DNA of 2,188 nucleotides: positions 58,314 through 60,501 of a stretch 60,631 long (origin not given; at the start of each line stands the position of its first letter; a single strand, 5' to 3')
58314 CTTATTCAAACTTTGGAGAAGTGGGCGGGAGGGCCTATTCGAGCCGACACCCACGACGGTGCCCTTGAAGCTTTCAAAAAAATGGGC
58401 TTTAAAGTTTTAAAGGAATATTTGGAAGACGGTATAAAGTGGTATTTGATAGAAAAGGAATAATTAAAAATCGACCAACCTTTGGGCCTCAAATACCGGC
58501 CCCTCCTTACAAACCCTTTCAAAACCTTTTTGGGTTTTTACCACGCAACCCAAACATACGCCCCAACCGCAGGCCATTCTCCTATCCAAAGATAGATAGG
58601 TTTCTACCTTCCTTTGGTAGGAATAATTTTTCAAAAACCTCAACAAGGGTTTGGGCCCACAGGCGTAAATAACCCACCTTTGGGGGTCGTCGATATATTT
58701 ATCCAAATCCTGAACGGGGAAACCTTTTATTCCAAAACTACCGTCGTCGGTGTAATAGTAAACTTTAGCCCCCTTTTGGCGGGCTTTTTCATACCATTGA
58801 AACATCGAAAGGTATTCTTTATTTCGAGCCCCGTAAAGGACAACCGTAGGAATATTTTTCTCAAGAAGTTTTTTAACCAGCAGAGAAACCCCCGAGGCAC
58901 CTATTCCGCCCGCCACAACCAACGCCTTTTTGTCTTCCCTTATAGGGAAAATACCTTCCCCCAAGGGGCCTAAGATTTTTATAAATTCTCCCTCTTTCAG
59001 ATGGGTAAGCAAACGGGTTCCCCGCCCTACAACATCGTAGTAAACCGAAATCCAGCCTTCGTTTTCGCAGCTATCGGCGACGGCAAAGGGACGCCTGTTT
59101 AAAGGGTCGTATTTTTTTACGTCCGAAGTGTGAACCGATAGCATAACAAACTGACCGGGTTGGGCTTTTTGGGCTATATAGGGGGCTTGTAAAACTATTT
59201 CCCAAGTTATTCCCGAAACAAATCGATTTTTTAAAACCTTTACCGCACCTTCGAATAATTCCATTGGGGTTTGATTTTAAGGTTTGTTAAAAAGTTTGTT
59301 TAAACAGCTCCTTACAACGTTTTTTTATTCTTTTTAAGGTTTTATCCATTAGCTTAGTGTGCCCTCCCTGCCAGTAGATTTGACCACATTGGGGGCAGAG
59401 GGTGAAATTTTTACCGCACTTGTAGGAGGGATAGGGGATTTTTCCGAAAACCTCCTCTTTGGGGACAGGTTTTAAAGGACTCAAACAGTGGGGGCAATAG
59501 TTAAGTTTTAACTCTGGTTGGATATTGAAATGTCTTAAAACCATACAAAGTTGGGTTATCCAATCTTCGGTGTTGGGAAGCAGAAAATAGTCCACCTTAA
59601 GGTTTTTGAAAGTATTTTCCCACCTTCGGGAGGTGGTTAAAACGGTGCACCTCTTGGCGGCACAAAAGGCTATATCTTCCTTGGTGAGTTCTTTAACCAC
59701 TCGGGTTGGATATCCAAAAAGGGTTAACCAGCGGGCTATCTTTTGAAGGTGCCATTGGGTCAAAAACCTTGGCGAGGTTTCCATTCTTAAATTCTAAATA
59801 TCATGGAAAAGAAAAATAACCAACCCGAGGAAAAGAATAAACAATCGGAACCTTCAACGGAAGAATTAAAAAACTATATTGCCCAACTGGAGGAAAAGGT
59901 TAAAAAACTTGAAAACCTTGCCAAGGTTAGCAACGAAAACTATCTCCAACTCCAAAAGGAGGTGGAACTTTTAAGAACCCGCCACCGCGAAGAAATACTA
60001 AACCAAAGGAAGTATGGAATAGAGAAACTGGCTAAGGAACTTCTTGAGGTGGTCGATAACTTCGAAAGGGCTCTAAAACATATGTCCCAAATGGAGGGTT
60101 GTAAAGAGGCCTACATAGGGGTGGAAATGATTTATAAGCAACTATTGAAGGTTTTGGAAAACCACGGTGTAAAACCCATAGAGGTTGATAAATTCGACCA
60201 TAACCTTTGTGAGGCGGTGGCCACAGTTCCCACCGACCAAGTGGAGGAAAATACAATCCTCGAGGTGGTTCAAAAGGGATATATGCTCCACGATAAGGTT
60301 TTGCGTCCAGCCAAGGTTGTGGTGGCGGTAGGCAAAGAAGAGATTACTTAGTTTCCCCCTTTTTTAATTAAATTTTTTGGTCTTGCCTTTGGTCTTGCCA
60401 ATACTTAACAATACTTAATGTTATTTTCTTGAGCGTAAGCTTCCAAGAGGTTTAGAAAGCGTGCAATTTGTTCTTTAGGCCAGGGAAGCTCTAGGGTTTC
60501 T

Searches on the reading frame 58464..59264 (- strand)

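Call 64: search_protein_families(library=pfam, proteins=[window:58464-59264:-], max_evalue=0.00001)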
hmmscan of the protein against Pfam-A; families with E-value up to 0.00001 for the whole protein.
window:58464-59264:- (266 aa): 1 family
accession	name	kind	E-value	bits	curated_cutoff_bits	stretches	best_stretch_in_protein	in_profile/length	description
PF10418.14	DHODB_Fe-S_bind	-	2.1e-15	56.6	23.9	1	228-263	2-40/41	Iron-sulfur cluster binding domain of dihydroorotate dehydrogenase B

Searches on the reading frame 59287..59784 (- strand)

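Call 64: search_protein_families(library=pfam, proteins=[window:59287-59784:-], max_evalue=0.00001)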
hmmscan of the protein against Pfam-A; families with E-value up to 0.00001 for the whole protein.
window:59287-59784:- (165 aa): 1 family
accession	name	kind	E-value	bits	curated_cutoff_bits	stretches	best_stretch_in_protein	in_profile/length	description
PF01927.22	Mut7-C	-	1.2e-28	100.5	23.3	1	5-149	1-145/146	Mut7-C RNAse domain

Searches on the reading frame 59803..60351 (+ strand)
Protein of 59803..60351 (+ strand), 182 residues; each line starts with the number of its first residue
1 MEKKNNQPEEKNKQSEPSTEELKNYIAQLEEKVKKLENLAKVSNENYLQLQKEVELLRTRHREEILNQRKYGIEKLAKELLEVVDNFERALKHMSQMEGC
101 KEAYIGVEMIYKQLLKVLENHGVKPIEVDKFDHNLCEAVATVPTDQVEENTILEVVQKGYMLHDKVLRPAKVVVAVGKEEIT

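Call 64: search_protein_families(library=pfam, proteins=[window:59803-60351:+], max_evalue=0.00001)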
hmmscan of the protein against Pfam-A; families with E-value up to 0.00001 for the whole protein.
window:59803-60351:+ (182 aa): 1 family
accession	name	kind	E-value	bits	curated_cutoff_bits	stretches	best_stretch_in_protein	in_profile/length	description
PF01025.24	GrpE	-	1.2e-48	165.4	25.8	1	18-175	5-164/165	GrpE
